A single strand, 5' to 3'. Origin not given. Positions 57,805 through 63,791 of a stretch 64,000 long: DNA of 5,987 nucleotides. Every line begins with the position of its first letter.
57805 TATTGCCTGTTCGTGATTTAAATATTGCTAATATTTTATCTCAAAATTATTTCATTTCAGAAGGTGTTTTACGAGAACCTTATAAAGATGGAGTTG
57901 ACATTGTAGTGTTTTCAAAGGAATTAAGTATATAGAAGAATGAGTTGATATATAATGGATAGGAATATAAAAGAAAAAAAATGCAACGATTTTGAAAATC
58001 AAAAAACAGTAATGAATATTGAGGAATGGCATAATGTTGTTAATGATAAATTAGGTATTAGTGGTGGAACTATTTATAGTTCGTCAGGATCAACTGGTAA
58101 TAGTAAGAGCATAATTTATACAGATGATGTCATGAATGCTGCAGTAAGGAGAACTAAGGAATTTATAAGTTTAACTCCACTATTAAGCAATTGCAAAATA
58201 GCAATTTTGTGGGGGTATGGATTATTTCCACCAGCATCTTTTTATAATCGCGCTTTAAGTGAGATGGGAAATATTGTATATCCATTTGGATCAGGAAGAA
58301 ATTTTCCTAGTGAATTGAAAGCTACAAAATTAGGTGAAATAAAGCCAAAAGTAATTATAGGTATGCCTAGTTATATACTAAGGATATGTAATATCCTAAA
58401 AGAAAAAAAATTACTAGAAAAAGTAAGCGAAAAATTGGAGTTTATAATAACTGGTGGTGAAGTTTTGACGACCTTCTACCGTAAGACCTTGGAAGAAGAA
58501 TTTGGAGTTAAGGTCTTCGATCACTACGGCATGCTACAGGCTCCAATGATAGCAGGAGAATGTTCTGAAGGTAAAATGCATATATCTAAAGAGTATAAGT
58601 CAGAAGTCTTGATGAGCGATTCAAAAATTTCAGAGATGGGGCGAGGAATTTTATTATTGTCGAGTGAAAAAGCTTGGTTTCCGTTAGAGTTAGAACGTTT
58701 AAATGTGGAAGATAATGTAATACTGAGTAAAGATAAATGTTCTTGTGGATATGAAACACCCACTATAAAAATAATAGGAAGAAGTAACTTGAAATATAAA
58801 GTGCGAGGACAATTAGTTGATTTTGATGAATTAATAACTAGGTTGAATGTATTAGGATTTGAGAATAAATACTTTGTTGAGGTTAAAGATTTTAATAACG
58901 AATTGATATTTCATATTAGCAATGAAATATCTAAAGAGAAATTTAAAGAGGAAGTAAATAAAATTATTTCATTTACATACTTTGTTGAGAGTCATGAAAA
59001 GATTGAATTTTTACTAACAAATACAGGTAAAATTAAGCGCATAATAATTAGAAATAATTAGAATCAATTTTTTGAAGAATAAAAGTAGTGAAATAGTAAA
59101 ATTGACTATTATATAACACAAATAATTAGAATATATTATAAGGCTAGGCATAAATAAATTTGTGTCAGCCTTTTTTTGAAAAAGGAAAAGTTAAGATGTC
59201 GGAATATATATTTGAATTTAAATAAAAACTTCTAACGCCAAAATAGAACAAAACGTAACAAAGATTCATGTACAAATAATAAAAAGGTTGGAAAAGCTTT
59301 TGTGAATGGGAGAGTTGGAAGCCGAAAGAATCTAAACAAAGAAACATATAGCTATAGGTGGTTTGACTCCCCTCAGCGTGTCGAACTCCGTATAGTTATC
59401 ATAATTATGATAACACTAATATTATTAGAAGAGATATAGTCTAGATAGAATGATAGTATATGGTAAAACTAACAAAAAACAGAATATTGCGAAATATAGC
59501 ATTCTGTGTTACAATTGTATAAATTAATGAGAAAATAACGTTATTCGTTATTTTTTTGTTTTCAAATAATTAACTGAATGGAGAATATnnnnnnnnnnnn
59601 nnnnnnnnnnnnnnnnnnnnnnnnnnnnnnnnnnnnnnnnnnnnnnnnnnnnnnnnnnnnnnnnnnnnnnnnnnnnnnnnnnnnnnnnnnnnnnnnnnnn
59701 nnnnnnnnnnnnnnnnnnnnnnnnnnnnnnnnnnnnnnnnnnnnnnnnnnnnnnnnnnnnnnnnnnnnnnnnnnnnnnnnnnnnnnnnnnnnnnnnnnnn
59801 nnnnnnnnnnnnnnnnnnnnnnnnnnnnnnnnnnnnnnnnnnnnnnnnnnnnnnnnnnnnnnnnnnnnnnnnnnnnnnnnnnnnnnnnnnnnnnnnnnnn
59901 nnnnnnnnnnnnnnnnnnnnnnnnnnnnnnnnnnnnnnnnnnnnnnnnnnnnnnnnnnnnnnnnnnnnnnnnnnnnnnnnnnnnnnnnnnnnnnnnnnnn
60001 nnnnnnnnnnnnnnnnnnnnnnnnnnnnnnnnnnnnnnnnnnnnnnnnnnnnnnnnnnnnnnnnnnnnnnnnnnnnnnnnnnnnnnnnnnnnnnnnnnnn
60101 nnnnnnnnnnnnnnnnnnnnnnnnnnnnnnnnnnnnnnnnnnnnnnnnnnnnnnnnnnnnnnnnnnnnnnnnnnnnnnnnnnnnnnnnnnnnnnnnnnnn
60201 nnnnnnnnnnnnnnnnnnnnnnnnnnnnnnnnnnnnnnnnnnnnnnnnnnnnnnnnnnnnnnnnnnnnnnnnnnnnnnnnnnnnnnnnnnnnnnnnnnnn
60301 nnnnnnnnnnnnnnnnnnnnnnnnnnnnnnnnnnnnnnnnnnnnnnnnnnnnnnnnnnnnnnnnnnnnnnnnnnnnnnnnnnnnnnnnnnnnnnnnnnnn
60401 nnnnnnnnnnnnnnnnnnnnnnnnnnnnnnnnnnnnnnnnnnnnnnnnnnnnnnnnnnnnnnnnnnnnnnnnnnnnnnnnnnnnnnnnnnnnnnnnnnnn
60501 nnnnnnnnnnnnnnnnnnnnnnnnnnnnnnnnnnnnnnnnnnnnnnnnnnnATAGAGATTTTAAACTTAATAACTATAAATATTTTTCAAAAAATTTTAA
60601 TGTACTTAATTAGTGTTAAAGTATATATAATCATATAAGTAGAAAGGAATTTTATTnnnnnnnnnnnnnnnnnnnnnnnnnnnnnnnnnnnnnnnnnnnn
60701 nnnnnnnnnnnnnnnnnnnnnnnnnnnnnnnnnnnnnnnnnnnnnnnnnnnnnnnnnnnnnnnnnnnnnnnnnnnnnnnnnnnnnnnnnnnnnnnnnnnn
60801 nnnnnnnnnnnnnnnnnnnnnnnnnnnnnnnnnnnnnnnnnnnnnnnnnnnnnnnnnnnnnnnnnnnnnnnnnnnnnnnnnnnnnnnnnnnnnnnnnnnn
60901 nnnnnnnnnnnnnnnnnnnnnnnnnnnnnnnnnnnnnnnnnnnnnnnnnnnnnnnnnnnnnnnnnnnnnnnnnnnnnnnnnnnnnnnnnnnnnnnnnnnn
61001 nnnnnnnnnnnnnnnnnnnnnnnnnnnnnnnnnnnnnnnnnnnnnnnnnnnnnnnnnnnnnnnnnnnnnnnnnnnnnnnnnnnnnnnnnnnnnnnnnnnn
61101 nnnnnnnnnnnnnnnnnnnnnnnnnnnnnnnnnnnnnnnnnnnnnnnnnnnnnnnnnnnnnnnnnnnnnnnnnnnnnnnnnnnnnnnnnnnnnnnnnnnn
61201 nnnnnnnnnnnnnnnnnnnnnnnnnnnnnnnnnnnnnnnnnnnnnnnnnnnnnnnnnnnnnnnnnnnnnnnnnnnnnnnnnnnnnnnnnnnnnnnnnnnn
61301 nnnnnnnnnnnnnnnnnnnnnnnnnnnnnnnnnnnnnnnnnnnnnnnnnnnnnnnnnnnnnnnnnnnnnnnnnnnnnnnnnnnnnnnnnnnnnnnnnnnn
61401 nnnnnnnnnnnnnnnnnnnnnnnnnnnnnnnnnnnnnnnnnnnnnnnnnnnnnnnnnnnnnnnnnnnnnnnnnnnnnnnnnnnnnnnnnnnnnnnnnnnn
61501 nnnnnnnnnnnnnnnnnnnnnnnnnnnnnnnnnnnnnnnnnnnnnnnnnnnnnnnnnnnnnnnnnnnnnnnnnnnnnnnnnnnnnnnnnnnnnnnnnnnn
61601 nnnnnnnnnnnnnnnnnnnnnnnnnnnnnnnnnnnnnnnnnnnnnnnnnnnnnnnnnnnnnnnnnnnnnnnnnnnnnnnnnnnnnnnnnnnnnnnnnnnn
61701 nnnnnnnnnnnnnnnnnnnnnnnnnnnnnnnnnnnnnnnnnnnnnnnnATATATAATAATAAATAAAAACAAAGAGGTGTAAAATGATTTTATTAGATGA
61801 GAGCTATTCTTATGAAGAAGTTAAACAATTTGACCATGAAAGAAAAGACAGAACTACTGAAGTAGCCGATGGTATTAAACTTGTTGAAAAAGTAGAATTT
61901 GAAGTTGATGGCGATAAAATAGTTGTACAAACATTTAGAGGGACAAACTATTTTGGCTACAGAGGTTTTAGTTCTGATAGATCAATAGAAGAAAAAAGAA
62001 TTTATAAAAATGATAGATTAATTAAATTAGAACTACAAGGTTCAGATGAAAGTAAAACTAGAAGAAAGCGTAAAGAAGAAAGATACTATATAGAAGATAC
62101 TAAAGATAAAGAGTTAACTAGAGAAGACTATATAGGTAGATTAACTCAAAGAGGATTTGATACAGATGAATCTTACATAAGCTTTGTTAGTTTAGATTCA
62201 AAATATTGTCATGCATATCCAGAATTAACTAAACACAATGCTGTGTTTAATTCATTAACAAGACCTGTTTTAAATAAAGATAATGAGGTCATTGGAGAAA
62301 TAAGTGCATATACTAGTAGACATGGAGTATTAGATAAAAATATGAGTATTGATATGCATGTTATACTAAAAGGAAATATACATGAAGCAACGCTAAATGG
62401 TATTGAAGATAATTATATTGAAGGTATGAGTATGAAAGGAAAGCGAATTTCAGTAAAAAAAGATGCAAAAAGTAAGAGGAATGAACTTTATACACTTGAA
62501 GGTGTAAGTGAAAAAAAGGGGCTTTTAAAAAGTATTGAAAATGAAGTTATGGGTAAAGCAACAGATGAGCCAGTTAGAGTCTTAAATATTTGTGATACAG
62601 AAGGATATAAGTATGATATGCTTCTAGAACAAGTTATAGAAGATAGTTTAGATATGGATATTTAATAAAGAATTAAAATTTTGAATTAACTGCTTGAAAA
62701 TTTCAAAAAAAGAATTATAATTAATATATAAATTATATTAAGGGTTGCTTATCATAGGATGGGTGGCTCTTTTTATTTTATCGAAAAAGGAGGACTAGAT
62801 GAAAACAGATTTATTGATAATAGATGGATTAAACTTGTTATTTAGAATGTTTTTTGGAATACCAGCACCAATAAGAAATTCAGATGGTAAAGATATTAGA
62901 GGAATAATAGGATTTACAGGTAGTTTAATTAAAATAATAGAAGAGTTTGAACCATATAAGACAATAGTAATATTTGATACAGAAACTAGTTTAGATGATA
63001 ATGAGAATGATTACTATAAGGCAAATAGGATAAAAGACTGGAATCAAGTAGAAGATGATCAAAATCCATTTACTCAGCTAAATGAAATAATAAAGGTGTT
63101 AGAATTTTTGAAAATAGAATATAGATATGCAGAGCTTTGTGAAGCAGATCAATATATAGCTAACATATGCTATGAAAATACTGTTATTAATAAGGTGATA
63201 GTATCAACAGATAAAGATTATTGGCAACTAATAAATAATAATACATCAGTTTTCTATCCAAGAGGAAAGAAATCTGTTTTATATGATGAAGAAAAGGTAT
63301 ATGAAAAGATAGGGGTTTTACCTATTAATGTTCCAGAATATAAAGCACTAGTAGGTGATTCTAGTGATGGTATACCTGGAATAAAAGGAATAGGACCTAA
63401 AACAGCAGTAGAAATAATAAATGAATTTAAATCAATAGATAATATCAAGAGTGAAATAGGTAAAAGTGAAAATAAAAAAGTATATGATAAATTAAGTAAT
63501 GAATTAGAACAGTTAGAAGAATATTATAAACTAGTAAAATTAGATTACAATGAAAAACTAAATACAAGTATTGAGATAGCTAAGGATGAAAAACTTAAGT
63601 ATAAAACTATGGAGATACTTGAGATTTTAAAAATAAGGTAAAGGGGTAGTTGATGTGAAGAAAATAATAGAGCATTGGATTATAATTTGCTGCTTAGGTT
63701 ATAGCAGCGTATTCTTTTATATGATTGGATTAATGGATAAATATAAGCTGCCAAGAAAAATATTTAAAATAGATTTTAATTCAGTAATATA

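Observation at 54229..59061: Six-gene nucleoside/nucleotide-modification operon as the terminal cassette: Nudix, PfkB kinase, NDT-like glycosidase, ASCH, GNAT, PaaK-like ligase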

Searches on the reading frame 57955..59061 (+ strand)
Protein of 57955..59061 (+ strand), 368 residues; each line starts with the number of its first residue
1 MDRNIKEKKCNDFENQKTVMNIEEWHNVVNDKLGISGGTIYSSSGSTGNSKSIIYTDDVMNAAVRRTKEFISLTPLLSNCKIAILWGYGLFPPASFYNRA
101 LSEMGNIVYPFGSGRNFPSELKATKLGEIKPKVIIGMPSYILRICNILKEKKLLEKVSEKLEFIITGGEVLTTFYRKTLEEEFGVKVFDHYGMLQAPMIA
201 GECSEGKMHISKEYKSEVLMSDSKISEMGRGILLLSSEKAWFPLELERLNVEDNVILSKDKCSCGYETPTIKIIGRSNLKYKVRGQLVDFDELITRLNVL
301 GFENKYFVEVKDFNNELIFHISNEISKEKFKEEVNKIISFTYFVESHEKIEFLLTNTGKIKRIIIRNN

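Call 4: search_protein_families(library=pfam, proteins=[window:57955-59061:+], max_evalue=0.01)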
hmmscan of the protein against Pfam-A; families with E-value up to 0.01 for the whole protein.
window:57955-59061:+ (368 aa): 1 family
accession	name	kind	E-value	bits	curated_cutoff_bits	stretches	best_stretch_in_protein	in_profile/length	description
PF00501.34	AMP-binding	-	4.4e-06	26.2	29.9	1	43-193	170-321/384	AMP-binding enzyme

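Call 16: search_protein_families(library=ncbifam, proteins=[window:57955-59061:+], max_evalue=0.01)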
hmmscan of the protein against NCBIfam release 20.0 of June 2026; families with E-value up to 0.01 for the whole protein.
window:57955-59061:+ (368 aa): 9 families
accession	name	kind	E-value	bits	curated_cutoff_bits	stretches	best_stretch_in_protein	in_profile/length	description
NF041878.1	paak_haloarch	equivalog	5.7e-17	61.4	700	1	39-315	84-364/427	phenylacetate--CoA ligase PaaK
NF041217.1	BagE_FevW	exception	9.6e-15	54.4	800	1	39-297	73-334/424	bagremycin/ferroverdin synthetase BagE/FevW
TIGR02155.1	PA_CoA_ligase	equivalog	3.3e-14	52.2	646.3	1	40-207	80-245/422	phenylacetate--CoA ligase PaaK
NF045666.1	DVU1553_fam_AMP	equivalog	2.1e-11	43.5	300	1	42-271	96-324/331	DVU_1553 family AMP-dependent CoA ligase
TIGR03335.1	F390_ftsA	equivalog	2e-10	40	458.7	1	39-277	90-329/445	coenzyme F390 synthetase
NF053551.1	FlxY_rubin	equivalog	7.4e-10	38.1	520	1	118-338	157-387/424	flexirubin biosynthesis putative acyl-CoA ligase FlxY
NF005702.0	PRK07514.1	subfamily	0.00027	19.4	558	1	40-206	162-317/506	malonyl-CoA synthase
NF009232.0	PRK12582.1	subfamily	0.0021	16.4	777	1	42-172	227-359/624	acyl-CoA synthetase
TIGR01733.1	AA-adenyl-dom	subfamily_domain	0.01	14.7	317.4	0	43-193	128-270/409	amino acid adenylation domain-containing protein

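Call 17: search_protein_families(library=padloc, proteins=[window:57955-59061:+], max_evalue=0.01)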
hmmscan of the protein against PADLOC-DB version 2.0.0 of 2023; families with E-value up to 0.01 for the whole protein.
window:57955-59061:+ (368 aa): 0 families

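Call 28: search_solved_structures(query=window:57955-59061:+, max_evalue=1, show_alignments=1)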
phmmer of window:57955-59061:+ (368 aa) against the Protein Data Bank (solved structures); distinct sequences matched with E-value up to 1: 10.
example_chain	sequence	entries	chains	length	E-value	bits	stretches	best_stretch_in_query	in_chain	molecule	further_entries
9s3l_A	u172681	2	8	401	1.2e-20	77.2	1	41-297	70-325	Phenylacetate-CoA ligase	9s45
6wuq_A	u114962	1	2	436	5.2e-15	58.7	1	39-288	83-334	AjiA1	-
4r1l_A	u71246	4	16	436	1.7e-14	57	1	35-322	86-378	Phenylacetate-coenzyme A ligase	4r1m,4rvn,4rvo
6siw_A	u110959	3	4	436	2.5e-14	56.5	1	39-286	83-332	PaaK-like ligase (AMP-dependent synthetase and ligase) | AMP-dependent synthetase and ligase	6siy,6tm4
6siw_B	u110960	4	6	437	2.5e-14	56.4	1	39-286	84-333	PaaK-like ligase (AMP-dependent synthetase and ligase) | AMP-dependent synthetase and ligase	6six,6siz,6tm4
2y27_A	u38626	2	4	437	1.6e-12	50.5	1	39-207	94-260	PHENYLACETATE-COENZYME A LIGASE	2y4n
2y4o_A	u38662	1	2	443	2.2e-08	36.9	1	40-207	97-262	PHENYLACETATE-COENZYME A LIGASE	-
6hdw_A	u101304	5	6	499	4.1e-05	26.1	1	107-321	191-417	2-hydroxyisobutyryl-CoA synthetase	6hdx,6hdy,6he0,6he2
7a9i_A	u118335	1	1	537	0.069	15.5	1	27-195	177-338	Cfl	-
7a9j_A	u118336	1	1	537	0.069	15.5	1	27-195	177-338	Cfl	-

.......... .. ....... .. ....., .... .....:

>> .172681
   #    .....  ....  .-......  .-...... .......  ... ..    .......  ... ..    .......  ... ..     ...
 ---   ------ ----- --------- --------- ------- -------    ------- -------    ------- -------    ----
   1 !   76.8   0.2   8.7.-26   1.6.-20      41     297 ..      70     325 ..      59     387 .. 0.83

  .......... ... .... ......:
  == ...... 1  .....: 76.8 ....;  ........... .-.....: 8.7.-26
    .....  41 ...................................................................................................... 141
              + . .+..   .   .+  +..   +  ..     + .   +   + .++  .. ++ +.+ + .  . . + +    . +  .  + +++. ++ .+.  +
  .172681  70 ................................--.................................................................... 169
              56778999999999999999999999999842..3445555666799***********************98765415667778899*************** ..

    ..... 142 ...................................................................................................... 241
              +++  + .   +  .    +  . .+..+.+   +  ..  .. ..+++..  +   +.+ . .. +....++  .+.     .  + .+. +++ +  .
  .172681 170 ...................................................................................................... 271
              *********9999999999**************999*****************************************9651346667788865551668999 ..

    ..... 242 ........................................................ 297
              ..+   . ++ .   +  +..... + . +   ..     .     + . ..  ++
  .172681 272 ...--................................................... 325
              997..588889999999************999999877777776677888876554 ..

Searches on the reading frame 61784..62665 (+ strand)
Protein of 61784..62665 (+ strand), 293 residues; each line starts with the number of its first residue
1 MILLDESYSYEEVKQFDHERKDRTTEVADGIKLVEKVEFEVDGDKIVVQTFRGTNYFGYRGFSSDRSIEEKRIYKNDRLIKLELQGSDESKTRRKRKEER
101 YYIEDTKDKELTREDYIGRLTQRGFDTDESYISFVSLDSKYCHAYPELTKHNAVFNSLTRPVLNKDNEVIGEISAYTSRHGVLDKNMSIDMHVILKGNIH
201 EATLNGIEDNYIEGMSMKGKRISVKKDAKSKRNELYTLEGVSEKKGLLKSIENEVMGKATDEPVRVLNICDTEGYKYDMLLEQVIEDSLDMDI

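Call 9: search_protein_families(library=pfam, proteins=[window:61784-62665:+], max_evalue=0.01)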
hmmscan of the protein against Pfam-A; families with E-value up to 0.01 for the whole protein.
window:61784-62665:+ (293 aa): 1 family
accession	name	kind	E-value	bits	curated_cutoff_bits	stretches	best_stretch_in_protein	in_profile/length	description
PF19618.4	DUF6123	-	0.0097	16.4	27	0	110-150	3-43/89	Family of unknown function (DUF6123)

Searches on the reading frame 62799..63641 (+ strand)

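Call 9: search_protein_families(library=pfam, proteins=[window:62799-63641:+], max_evalue=0.01)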
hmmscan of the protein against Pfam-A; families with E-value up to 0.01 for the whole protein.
window:62799-63641:+ (280 aa): 3 families
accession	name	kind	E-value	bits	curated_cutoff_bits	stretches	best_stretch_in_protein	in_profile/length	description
PF02739.22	5_3_exonuc_N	-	8.2e-31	107.4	34.3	1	5-172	2-164/164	5'-3' exonuclease, N-terminal resolvase-like domain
PF01367.25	5_3_exonuc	-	9.9e-24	84.1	40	1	174-262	2-90/97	5'-3' exonuclease, C-terminal SAM fold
PF14520.12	HHH_5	-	0.0027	18.6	27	1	194-219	6-32/57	Helix-hairpin-helix domain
